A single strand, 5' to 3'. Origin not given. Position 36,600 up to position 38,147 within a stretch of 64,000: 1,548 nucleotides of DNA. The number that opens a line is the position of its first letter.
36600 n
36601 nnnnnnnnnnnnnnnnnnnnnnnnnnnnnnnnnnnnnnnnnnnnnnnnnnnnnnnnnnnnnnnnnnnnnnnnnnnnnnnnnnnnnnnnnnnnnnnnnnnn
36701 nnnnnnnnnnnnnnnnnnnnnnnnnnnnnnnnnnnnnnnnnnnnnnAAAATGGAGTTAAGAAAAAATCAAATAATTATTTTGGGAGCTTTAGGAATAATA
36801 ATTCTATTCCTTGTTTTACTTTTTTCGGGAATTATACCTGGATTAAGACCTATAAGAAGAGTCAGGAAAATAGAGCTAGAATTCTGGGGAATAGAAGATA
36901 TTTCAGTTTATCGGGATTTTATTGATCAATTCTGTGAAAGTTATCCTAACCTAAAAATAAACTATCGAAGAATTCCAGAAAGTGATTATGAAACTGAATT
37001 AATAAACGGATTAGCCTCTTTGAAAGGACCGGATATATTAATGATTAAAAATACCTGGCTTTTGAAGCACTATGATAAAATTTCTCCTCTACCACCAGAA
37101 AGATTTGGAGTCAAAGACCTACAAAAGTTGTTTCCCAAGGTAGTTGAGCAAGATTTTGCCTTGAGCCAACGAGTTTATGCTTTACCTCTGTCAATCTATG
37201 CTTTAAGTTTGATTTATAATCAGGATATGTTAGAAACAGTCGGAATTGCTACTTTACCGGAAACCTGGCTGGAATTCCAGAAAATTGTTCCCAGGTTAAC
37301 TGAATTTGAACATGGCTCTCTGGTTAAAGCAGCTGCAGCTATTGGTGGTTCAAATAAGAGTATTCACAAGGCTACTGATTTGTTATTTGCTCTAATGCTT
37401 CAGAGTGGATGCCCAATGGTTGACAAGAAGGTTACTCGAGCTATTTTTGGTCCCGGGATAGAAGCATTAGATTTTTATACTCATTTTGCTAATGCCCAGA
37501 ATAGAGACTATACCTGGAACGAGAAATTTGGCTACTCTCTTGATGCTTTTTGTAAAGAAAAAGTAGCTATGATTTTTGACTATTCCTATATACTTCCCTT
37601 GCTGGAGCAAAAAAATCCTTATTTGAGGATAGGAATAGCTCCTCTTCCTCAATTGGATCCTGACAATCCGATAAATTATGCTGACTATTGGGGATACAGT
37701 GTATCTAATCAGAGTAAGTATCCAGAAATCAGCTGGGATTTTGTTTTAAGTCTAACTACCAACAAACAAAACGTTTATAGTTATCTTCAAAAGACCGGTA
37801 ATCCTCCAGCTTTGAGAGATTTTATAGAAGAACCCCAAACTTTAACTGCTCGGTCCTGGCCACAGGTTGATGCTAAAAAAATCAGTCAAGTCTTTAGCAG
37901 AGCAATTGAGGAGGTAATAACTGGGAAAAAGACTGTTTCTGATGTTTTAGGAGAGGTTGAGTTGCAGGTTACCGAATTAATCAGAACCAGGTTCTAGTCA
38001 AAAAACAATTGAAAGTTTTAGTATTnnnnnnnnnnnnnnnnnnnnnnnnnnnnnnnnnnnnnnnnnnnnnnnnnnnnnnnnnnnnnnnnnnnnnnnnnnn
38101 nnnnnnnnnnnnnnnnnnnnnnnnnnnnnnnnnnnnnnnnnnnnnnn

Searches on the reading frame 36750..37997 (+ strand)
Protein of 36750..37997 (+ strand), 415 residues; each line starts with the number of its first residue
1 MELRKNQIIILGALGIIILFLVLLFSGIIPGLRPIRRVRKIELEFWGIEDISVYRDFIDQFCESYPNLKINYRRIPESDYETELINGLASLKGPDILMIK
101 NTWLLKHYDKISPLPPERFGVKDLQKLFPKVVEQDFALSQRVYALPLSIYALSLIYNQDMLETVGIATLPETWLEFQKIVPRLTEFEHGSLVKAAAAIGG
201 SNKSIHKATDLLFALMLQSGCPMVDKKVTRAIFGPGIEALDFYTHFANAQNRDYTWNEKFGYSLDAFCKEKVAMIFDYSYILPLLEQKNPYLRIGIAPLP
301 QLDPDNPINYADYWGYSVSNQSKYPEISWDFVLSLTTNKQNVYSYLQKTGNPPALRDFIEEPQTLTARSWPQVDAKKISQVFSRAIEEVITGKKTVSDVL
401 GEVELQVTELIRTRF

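Call 3: search_protein_families(library=pfam, proteins=[window:36750-37997:+], max_evalue=1)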
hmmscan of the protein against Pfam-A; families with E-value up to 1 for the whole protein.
window:36750-37997:+ (415 aa): 2 families
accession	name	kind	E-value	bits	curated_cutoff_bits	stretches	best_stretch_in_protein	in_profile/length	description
PF01547.30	SBP_bac_1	-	2.3e-24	87.4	26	1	53-341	9-306/307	Bacterial extracellular solute-binding protein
PF13416.11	SBP_bac_8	-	2.4e-18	67.4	27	1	58-362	3-269/279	Bacterial extracellular solute-binding protein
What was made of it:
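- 36750..37997 (+): Membrane-anchored MalE-type solute-binding protein (415 aa) with no adjacent permease or ATPase; conserved partner of the pilin array. SBP_bac_1 2.3e-24 and SBP_bac_8 2.4e-18 (call 3).
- Checked: A preceding SBP_bac_1 protein is present at 36750-37997 (2.3e-24, call 3).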

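Call 4: search_protein_families(library=ncbifam, proteins=[window:36750-37997:+], max_evalue=1)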
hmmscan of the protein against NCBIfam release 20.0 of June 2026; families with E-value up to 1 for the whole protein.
window:36750-37997:+ (415 aa): 4 families
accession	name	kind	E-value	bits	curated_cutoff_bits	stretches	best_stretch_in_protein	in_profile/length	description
NF053763.1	ABCarbgalBndGanS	equivalog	8.2e-06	24.8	700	2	292-367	282-357/420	galactooligosaccharide ABC transporter substrate-binding protein GanS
NF007011.0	PRK09474.1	equivalog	0.00056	18.8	291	1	124-179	111-161/396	maltose/maltodextrin ABC transporter substrate-binding protein MalE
TIGR03850.1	bind_CPR_0540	equivalog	0.09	11.4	299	1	140-179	149-187/437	carbohydrate ABC transporter substrate-binding protein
TIGR03253.1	oxalate_frc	equivalog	0.2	10.3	504.2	1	184-218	152-186/416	formyl-CoA transferase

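Call 33: find_related_loci(query=window:36750-37997:+, collection=genome_contigs, flank=10000)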
Query window:36750-37997:+ (415 aa) in genome_contigs; peptide patterns used: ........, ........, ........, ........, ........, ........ (x = any residue, [..] = any of these).
30 stretches matched a pattern; 6 encode a relative of the query (tblastn E <= 1e-3); 6 distinct loci.
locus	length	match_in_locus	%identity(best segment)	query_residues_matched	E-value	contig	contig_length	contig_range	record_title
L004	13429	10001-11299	32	2-412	8e-67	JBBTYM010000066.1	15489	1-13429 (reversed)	MAG: Patescibacteria group bacterium isolate H41-bin131_1 H41_bin131_1_000000000066, whole genome shotgun sequence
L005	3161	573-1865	33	3-412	9e-66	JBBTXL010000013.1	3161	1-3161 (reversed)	MAG: Patescibacteria group bacterium isolate H51-bin158_1 H51_bin158_1_000000000013, whole genome shotgun sequence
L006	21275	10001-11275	34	7-414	3e-63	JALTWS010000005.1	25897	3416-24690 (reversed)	MAG: Candidatus Azambacteria bacterium isolate S141_metabat1_scaf2bin.007 S141_NODE_1290_length_25897_cov_10.269422, who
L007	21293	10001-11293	33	3-412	1e-69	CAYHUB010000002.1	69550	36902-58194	MAG TPA_asm: uncultured Candidatus Saccharibacteria bacterium isolate ERP119705_co16_321 genome assembly, contig: NODE_1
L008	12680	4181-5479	38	2-412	6e-87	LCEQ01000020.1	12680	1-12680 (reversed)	MAG: Candidatus Azambacteria bacterium GW2011_GWA2_42_9 UV48_C0020, whole genome shotgun sequence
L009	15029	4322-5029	21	57-305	7e-9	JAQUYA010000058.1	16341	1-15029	MAG: Lachnospiraceae bacterium isolate STD2_226 NODE_13206_length_16341_cov_4.263291_Sandtown_D2, whole genome shotgun s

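Call 41: search_protein_families(library=pfam, proteins=[L006:11280-15209:+, L006:15218-15652:+, L007:11301-13991:+, L007:13973-20602:+, L008:5485-6915:+, L006:7493-9967:+, L008:3624-4157:+, L008:1859-3475:+], max_evalue=0.001)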
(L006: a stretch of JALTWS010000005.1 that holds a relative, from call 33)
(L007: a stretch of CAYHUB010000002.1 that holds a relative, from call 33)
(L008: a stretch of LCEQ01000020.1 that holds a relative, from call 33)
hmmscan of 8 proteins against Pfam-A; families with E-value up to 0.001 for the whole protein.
L006:11280-15209:+ (1309 aa): 3 families
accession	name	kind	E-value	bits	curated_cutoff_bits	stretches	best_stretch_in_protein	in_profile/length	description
PF18911.6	PKD_4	-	1.9e-13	50.7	27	1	270-332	18-77/85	PKD domain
PF00801.26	PKD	-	4.4e-12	46.3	23.5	1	280-336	19-78/80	PKD domain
PF18895.5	T4SS_pilin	-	3.5e-08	33.9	26.6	1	1238-1300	7-68/71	Type IV secretion system pilin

L006:15218-15652:+ (144 aa): 2 families
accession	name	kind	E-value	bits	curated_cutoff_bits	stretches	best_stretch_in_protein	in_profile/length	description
PF18895.5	T4SS_pilin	-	4.3e-10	40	26.6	1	44-107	8-69/71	Type IV secretion system pilin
PF04956.18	TrbC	-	0.00081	20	27.9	0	25-108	34-97/98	TrbC/VIRB2 pilin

L007:11301-13991:+ (896 aa): 5 families
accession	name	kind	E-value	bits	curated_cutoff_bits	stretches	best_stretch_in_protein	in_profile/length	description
PF18911.6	PKD_4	-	8.5e-16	58.2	27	1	619-701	3-83/85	PKD domain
PF00041.27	fn3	-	4.9e-13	49.5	25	2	327-400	9-82/84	Fibronectin type III domain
PF00801.26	PKD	-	3.3e-10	40.3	23.5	1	635-700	16-78/80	PKD domain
PF22352.2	K319L-like_PKD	-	2.2e-05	24.8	27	1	641-703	17-84/84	K319L-like, PKD domain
PF25788.1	Ig_Rha78A_N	-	0.00026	21.7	27.4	0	226-305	13-96/105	Rha78A-like, N-terminal immunoglobulin domain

L007:13973-20602:+ (2209 aa): 3 families
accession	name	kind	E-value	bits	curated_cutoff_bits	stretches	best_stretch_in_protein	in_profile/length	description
PF18911.6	PKD_4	-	1.9e-15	57.1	27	2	1132-1182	30-79/85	PKD domain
PF00801.26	PKD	-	7.6e-10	39.1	23.5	1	1132-1183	24-77/80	PKD domain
PF06739.17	SBBP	-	2.9e-05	24.4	20.5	1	685-706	14-35/38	Beta-propeller repeat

L008:5485-6915:+ (476 aa): 1 family
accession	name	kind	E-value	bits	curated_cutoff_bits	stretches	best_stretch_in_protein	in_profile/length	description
PF07705.17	CARDB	-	6.4e-06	26.7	22.7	1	22-131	3-100/101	CARDB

L006:7493-9967:+ (824 aa): 2 families
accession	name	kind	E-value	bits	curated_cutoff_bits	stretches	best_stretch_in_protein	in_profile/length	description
PF00521.26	DNA_topoisoIV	-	1.3e-168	561.8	31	1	38-479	1-432/432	DNA gyrase/topoisomerase IV, subunit A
PF03989.18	DNA_gyraseA_C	-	1e-67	223.8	27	6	671-717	1-47/48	DNA gyrase C-terminal domain, beta-propeller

L008:3624-4157:+ (177 aa): 15 families
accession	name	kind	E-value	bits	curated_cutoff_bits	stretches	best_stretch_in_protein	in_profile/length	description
PF13847.12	Methyltransf_31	-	1.2e-19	70.9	27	1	19-131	2-113/145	Methyltransferase domain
PF08241.18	Methyltransf_11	-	4.4e-17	62.9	21.2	1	26-126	2-94/95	Methyltransferase domain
PF13649.12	Methyltransf_25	-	6.4e-16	59.3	27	1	24-123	1-97/97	Methyltransferase domain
PF01209.24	Ubie_methyltran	-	7.5e-15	55.3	20.1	1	11-130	38-154/233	ubiE/COQ5 methyltransferase family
PF08242.18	Methyltransf_12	-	2.2e-11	44.7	30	1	26-125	2-98/98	Methyltransferase domain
PF00891.24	Methyltransf_2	-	1.1e-07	31.8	22.3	1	1-130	43-167/210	O-methyltransferase domain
PF05175.20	MTS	-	1.7e-07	31.5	23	1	13-129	24-140/170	Methyltransferase small domain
PF13489.12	Methyltransf_23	-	2.8e-07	30.8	27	1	21-132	23-121/164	Methyltransferase domain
PF06325.19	PrmA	-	2.2e-06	27.8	22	1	13-126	155-257/296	Ribosomal protein L11 methyltransferase (PrmA)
PF05148.21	Methyltransf_8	-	7.3e-05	23.2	27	0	87-130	117-159/219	Hypothetical methyltransferase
PF02390.23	Methyltransf_4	-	9.5e-05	22.4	24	1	22-98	3-78/173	Putative methyltransferase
PF02475.24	TRM5-TYW2_MTfase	-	0.00014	22.3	28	1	18-88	34-104/164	TRM5/TYW2 methyltransferase domain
PF01728.25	FtsJ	-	0.00029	21.2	24.1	1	9-96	9-95/181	FtsJ-like methyltransferase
PF01135.25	PCMT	-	0.00029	21.1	20.3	1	14-126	67-170/210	Protein-L-isoaspartate(D-aspartate) O-methyltransferase (PCMT)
PF13679.12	Methyltransf_32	-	0.00047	20.6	27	1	10-87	14-96/143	Methyltransferase domain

L008:1859-3475:+ (538 aa): 9 families
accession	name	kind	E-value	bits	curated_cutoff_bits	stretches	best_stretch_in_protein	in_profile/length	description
PF08529.16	NusA_N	-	3.2e-31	108.5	23.8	1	18-173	2-119/119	NusA N-terminal domain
PF13184.12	KH_5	-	4.4e-31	107.3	27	1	278-345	1-68/69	NusA-like KH domain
PF14520.12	HHH_5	-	1.1e-15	58.3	27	1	401-454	3-56/57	Helix-hairpin-helix domain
PF00633.29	HHH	-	1.8e-09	37.4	24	1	425-451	3-29/30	Helix-hairpin-helix motif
PF12826.13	HHH_2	-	3.6e-06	27.5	27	1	407-450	10-52/64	Helix-hairpin-helix motif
PF10391.15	DNA_pol_lambd_f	-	0.00011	22.3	29.8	1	406-442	7-43/51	Fingers domain of DNA polymerase lambda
PF23095.1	KH_NusA_C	-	0.00012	22.5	34.2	1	359-386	7-34/59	Transcription termination/antitermination protein NusA, KH domain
PF00575.29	S1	-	0.00015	22.5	22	1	180-240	1-68/74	S1 RNA binding domain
PF21999.2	IMS_HHH_1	-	0.00037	21.3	27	0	403-453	1-49/53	DNA polymerase-iota, thumb domain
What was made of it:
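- In relatives, giant PKD/fn3 surface proteins end in the same pilin domain (call 41).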

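Call 45: find_related_loci(query=A3, collection=metagenome_contigs, flank=10000)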
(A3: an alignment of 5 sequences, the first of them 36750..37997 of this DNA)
Query A3 (415 aa) in metagenome_contigs; peptide patterns used: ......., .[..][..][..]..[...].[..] (x = any residue, [..] = any of these).
600 stretches matched a pattern (row limit reached: there are more); 277 encode a relative of the query (tblastn E <= 1e-3); the best 80 are kept; 80 distinct loci.
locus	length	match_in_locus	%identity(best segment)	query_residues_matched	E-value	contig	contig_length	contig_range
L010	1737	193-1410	46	20-410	2e-129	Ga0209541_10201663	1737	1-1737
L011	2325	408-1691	43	1-410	5e-116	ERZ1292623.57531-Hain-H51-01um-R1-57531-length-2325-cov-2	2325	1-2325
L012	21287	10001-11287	42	1-410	4e-110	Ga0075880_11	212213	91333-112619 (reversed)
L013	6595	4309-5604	43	1-411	6e-109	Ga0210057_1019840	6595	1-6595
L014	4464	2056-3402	43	1-410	5e-108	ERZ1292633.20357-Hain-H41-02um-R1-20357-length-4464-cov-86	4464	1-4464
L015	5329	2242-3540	42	1-410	2e-107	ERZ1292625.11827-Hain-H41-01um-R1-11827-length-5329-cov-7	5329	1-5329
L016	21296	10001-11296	41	1-415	2e-106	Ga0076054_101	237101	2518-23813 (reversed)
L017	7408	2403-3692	40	1-412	4e-104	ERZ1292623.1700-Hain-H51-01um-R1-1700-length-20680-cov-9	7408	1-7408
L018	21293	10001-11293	41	1-408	4e-102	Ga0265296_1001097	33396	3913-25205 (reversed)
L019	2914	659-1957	41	1-410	6e-104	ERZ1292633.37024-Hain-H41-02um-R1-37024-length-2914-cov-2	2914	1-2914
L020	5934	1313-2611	38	1-410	1e-97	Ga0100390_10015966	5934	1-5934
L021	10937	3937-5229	37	2-412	9e-91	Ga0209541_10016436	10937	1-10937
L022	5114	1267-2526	39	8-412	9e-91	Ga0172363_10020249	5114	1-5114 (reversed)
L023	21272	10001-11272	38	9-411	2e-89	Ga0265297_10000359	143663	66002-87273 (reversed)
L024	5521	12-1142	41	49-412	7e-89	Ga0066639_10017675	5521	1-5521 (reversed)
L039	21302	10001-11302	36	1-414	1e-80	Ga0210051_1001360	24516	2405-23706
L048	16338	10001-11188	38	27-413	1e-77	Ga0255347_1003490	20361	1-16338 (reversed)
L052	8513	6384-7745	34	16-414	8e-76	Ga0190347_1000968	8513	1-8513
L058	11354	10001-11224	35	18-401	1e-75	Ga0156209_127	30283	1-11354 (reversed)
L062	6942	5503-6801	34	2-410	6e-75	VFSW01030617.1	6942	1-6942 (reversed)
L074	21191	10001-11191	34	40-410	3e-71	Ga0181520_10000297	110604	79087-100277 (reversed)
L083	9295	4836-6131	32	40-412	9e-69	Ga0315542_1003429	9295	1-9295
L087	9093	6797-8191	32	14-413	6e-68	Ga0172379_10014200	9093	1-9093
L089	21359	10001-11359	31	5-401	5e-68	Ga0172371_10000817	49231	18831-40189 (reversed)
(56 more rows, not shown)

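Call 55: search_protein_families(library=pfam, proteins=[L062:575-1861:-, L004:5761-6612:+, L083:2906-4564:+, L016:17068-19122:+, L058:1603-2613:+, L083:7404-8477:+, L008:9435-11555:-, L039:14447-16378:-, L058:2-1654:+, L074:16578-17861:-], max_evalue=0.0001)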
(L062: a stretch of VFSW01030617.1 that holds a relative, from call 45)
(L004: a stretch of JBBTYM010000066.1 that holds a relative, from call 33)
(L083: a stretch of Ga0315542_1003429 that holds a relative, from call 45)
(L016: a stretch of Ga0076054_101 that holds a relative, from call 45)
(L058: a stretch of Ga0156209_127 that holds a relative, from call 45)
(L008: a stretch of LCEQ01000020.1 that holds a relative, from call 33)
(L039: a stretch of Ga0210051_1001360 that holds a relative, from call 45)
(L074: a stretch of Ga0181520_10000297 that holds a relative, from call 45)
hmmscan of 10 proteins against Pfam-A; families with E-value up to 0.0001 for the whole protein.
L062:575-1861:- (429 aa): 2 families
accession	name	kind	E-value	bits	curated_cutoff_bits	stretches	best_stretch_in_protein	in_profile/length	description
PF00575.29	S1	-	9.9e-33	112.8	22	3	274-343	4-73/74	S1 RNA binding domain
PF23459.1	S1_RRP5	-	3.3e-14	53.6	27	0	359-421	2-66/72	RRP5 S1 domain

L004:5761-6612:+ (284 aa): 1 family
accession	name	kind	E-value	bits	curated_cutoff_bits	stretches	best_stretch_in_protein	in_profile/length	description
PF13483.12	Lactamase_B_3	-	7.2e-31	107.8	24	1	67-231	1-159/160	Beta-lactamase superfamily domain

L083:2906-4564:+ (553 aa): 7 families
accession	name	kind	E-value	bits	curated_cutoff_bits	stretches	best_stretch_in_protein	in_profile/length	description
PF01078.27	Mg_chelatase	-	2.3e-94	315.1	20.3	1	239-445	1-206/207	Magnesium chelatase, subunit ChlI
PF13541.12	ChlI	-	1.5e-42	144.7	27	1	66-190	1-121/121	Subunit ChlI of Mg-chelatase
PF13335.12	Mg_chelatase_C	-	2.4e-31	108.6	26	1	452-548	1-94/94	Magnesium chelatase, subunit ChlI C-terminal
PF05362.19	Lon_C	-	7.8e-11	42.4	21.1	1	87-212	73-199/205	Lon protease (S16) C-terminal proteolytic domain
PF07728.20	AAA_5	-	1.9e-08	34.8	22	1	262-399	1-125/139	AAA domain (dynein-related subfamily)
PF00493.29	MCM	-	1.6e-06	27.9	23.3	1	337-407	113-182/224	MCM P-loop domain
PF00158.32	Sigma54_activat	-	3.9e-06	27.1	20.2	1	248-396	10-142/168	Sigma-54 interaction domain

L016:17068-19122:+ (685 aa): 4 families
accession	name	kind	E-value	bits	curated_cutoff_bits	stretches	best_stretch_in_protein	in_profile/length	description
PF01434.24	Peptidase_M41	-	2e-65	220.7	29.9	1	484-673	1-191/191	Peptidase family M41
PF00004.35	AAA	-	2.2e-44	151.5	21.2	1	271-402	1-129/131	ATPase family associated with various cellular activities (AAA)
PF17862.7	AAA_lid_3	-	7.3e-13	48.2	27.2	1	426-469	1-44/45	AAA+ lid domain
PF07728.20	AAA_5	-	9.6e-05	22.8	22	0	270-392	1-137/139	AAA domain (dynein-related subfamily)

L058:1603-2613:+ (337 aa): 3 families
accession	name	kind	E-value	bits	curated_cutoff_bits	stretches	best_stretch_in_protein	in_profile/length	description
PF13413.12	HTH_25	-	2.6e-14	53.2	24.6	1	36-94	2-60/62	Helix-turn-helix domain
PF13464.11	RodZ_C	-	6.9e-12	45.6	23.9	1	269-328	6-66/72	RodZ C-terminal domain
PF09136.16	Glucodextran_B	-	9.6e-06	25.9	27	1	158-235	1-80/83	Glucodextranase, domain B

L083:7404-8477:+ (358 aa): 6 families
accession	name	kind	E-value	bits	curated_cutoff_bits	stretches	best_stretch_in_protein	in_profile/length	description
PF00154.27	RecA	-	1.7e-133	444.4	27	1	31-291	2-262/262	recA bacterial DNA recombination protein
PF21096.2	RecA_C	-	5e-16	59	27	1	294-349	1-56/57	RecA C-terminal domain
PF08423.17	Rad51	-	1.7e-08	34.5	22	1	57-251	3-213/244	Rad51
PF02283.22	CobU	-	2.5e-05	24.4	27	1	86-217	3-125/168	Cobinamide kinase / cobinamide phosphate guanyltransferase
PF01637.24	ATPase_2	-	3.7e-05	24.1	33.2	1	82-214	21-116/225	ATPase domain predominantly from Archaea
PF06745.19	ATPase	-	8e-05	22.5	26.6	1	62-118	1-57/231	KaiC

L008:9435-11555:- (707 aa): 5 families
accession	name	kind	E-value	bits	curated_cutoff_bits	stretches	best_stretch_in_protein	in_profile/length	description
PF00133.28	tRNA-synt_1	-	7.9e-119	397.5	22.7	2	21-438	1-245/414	tRNA synthetases class I (I, L, M and V)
PF08264.19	Anticodon_1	-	5.7e-29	101.3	25.1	1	613-706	1-105/148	Anticodon-binding domain of tRNA ligase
PF09334.17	tRNA-synt_1g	-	5e-25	88.5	20.1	2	366-566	167-373/391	tRNA synthetases class I (M)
PF13603.12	tRNA-synt_1_2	-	8e-11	42.2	25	1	265-323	86-144/185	Leucyl-tRNA synthetase, editing domain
PF01406.26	tRNA-synt_1e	-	3.1e-05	24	27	0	506-565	239-297/301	tRNA synthetases class I (C) catalytic domain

L039:14447-16378:- (644 aa): 2 families
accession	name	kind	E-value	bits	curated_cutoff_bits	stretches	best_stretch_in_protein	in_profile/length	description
PF04294.18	VanW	-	2e-40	137.8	27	1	452-582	1-130/130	VanW like protein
PF12229.13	PG_binding_4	-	8.7e-18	65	22.1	2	336-400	48-111/117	Putative peptidoglycan binding domain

L058:2-1654:+ (551 aa): 4 families
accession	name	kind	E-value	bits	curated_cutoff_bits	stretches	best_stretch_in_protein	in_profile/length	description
PF01580.24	FtsK_SpoIIIE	-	3.3e-61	207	24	1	177-363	2-221/221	FtsK/SpoIIIE family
PF17854.6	FtsK_alpha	-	8.9e-31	106.5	22.9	1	72-169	1-101/101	FtsK alpha domain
PF09397.16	FtsK_gamma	-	3.9e-26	91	30.6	1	468-528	2-62/63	Ftsk gamma domain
PF20703.3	nSTAND1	-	1.8e-05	25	27.1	1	197-359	17-159/379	Novel STAND NTPase 1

L074:16578-17861:- (428 aa): 0 families

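Call 56: search_solved_structures(query=A3, max_evalue=0.00001)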
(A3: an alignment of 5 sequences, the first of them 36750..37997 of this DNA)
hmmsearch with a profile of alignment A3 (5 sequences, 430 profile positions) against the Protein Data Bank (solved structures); distinct sequences matched with E-value up to 0.00001: 526 (the best 60 are shown).
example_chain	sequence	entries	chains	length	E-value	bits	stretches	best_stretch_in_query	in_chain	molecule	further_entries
5ci5_A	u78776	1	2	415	1.4e-31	112.8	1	40-427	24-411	Extracellular solute-binding protein family 1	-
1eu8_A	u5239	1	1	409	1.7e-26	96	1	41-430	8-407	TREHALOSE/MALTOSE BINDING PROTEIN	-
3uor_A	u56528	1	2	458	2.5e-26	95.5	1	24-428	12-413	ABC transporter sugar binding protein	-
5ysb_A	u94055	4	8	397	8.7e-26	93.7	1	40-430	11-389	Lin1841 protein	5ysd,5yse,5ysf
4qrz_A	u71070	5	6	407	4.8e-24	88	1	37-187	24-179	ABC-TYPE SUGAR TRANSPORTER | ABC transporter, substrate binding protein (Sugar)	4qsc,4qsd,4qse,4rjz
6dtu_A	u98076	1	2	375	4.1e-23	84.9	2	40-184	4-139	maltose-binding protein MalE1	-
2gha_A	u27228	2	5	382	5.8e-23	84.4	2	40-184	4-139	maltose ABC transporter, periplasmic maltose-binding protein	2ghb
8jbg_B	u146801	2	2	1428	2.9e-22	82.1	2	37-425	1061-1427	Neuromedin-K receptor (NK3R-pFastbac1) | NK3R-pFastbac1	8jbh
4r9f_A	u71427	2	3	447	3.1e-22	82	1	10-346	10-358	MBP1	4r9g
6dtq_A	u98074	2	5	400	4.2e-22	81.6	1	38-428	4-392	maltose-binding protein MalE3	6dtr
6dts_A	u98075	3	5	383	4.8e-22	81.4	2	38-183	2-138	maltose-binding protein MalE2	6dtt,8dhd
2fnc_A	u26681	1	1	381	1.1e-21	80.2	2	40-183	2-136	maltose ABC transporter, periplasmic maltose-binding protein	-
8art_A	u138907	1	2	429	1.2e-21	80.1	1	38-182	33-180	Putative secreted maltose-binding protein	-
9vus_A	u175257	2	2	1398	1.7e-21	79.6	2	38-345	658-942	Soluble cytochrome b562,2-oxoglutarate receptor 1,Soluble cytochrome b562,2-oxoglutarate r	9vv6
9xor_A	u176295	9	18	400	2.7e-21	78.9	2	53-185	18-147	maltose-binding protein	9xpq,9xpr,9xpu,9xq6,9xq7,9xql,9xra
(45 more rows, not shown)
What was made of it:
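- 36750..37997 (+): The profile matches oligosaccharide SBPs in the PDB: 5ci5 at 1.4e-31, TMBP 1eu8, Lin1841, MalE (call 56).
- On ABC-importer solute-binding protein (SBP_bac_1) - for the upstream gene: The profile aligns over about 390 positions to 5ci5, 1eu8 and 5ysb (call 56).
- The SBP is related to oligosaccharide binders (call 56). The SBP is full-length and resembles functional oligosaccharide binders (call 56).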
